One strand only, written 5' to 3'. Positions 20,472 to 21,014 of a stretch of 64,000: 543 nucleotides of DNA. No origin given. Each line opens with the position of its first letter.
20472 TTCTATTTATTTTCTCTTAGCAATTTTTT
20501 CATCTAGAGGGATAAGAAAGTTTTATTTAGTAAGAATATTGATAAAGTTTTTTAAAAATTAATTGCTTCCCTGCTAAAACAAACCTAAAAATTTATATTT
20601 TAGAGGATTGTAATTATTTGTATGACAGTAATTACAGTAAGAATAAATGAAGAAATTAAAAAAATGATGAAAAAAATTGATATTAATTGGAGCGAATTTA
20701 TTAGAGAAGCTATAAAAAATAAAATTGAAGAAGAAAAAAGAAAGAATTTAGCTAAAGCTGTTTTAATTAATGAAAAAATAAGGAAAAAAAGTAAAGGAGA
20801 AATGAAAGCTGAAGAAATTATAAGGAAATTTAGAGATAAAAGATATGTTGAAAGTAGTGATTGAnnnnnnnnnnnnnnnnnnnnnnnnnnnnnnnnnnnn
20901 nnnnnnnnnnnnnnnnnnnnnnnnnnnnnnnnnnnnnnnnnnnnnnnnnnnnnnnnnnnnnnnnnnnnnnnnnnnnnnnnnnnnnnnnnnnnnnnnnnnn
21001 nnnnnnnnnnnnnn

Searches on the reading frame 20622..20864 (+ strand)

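Call 68: search_protein_families(library=pfam, proteins=[window:20622-20864:+], max_evalue=0.1)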
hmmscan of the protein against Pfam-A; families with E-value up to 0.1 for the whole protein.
window:20622-20864:+ (80 aa): 5 families
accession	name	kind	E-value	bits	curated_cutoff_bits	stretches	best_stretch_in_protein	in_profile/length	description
PF19807.5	DUF6290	-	0.00023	21.7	27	1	1-47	1-51/72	Family of unknown function (DUF6290)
PF07362.18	CcdA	-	0.0019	18.9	22.4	1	4-42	4-42/71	Post-segregation antitoxin CcdA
PF01121.26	CoaE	-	0.002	18.3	27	1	2-51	127-175/180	Dephospho-CoA kinase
PF12651.13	RHH_3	-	0.0098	16.3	21.6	1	5-33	6-38/44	Ribbon-helix-helix domain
PF01402.27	RHH_1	-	0.043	14.2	20.5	1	10-36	12-38/39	Ribbon-helix-helix protein, copG family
